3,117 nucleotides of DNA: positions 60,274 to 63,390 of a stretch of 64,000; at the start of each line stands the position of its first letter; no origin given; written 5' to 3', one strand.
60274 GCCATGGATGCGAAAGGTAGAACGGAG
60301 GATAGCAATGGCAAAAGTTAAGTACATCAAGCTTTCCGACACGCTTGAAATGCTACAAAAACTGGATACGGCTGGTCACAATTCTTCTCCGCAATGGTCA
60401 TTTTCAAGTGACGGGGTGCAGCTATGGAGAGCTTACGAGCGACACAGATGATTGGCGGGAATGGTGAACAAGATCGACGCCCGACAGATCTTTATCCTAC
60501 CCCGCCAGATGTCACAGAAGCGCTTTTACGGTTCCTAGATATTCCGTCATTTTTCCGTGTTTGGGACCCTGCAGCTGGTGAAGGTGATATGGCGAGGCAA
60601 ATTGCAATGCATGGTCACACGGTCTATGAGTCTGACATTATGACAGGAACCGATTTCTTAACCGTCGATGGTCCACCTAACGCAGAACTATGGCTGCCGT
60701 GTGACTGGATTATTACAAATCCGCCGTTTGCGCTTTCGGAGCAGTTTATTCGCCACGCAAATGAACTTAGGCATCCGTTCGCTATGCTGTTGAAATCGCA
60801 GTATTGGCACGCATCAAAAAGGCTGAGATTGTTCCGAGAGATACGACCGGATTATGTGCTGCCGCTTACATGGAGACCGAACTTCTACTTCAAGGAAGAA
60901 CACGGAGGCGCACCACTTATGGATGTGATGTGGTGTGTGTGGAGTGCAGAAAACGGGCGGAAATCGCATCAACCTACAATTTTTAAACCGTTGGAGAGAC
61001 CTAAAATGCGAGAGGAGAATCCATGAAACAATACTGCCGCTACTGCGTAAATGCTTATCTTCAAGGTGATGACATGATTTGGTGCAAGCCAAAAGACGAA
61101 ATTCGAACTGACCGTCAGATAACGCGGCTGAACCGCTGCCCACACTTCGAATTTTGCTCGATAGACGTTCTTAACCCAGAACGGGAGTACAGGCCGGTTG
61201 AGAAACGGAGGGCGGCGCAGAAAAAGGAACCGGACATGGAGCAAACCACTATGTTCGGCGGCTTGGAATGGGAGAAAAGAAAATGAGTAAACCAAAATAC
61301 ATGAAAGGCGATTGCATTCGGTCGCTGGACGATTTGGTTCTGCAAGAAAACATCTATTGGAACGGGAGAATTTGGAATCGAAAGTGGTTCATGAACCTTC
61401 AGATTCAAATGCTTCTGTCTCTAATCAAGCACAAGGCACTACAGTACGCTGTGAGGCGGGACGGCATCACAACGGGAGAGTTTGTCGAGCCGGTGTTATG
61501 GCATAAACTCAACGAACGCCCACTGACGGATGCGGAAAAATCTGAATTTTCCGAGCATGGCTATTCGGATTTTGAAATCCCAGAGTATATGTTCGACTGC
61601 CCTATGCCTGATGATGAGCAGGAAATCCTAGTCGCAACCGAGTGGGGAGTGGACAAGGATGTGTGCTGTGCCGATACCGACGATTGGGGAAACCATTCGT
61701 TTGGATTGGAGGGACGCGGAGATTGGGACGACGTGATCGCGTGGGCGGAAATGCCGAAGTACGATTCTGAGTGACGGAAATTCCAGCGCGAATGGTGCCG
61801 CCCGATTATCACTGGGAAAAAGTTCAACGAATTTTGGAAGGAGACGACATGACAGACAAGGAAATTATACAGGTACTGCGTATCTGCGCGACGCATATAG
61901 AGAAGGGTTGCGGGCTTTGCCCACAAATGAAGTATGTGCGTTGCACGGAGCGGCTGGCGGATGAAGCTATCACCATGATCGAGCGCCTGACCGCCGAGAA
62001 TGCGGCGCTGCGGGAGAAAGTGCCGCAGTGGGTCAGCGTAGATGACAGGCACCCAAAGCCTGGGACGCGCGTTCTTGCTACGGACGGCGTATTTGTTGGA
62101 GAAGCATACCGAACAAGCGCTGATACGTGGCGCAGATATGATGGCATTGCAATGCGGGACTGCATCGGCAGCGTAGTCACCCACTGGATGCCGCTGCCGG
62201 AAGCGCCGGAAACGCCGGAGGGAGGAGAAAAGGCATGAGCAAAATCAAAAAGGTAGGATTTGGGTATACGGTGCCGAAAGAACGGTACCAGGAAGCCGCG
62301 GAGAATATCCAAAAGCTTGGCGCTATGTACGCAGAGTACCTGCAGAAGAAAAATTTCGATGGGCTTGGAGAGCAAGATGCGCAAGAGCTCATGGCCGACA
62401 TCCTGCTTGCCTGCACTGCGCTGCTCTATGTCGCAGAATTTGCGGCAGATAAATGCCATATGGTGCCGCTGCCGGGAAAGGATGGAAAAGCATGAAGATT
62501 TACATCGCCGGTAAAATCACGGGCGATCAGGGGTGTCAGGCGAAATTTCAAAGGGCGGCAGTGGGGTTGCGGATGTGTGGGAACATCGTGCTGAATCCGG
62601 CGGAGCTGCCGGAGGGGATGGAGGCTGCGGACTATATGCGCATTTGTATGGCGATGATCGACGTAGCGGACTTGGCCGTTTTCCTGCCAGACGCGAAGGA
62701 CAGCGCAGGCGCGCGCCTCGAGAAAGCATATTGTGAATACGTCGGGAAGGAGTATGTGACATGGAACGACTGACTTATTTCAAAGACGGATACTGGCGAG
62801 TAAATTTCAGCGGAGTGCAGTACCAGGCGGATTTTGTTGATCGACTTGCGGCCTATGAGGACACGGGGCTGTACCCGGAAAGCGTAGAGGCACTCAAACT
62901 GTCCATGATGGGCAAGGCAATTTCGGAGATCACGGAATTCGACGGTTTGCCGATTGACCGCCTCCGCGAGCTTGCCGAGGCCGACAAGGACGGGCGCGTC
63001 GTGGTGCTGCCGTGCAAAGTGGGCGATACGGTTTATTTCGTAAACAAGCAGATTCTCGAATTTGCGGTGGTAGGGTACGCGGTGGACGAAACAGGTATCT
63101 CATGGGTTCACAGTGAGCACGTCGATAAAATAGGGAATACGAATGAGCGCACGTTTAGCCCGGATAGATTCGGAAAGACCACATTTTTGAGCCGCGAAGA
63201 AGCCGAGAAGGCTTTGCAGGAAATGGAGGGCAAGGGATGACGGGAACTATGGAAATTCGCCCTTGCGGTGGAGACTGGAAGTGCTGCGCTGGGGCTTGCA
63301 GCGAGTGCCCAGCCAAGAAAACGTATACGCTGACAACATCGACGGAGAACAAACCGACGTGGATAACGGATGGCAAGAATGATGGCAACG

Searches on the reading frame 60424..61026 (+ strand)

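Call 81: search_protein_families(library=phrogs, proteins=[window:60424-61026:+], max_evalue=0.0001)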
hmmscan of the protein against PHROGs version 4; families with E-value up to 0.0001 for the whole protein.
window:60424-61026:+ (200 aa): 2 families
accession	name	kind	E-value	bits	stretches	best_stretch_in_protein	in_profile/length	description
phrog_799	-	other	5.8e-43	148.7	1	5-179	196-370/458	DNA methyltransferase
phrog_9133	-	unknown function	1.7e-06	27.2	1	21-113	734-841/1259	-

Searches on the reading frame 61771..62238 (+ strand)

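Call 81: search_protein_families(library=phrogs, proteins=[window:61771-62238:+], max_evalue=0.0001)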
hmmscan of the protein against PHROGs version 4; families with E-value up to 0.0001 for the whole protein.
window:61771-62238:+ (155 aa): 3 families
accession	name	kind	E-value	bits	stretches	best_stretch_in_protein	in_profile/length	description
phrog_924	-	unknown function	5.6e-12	46.8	1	27-153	41-157/267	-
phrog_7704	-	unknown function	8.8e-08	33.2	1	76-147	96-170/173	-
phrog_60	-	unknown function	5.4e-06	27.3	1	81-147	212-280/461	-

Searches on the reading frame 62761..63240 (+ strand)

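Call 81: search_protein_families(library=phrogs, proteins=[window:62761-63240:+], max_evalue=0.0001)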
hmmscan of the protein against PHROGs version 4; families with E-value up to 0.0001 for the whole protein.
window:62761-63240:+ (159 aa): 1 family
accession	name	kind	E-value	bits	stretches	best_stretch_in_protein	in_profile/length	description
phrog_38832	-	unknown function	3.3e-40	138.8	1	1-155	12-183/186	-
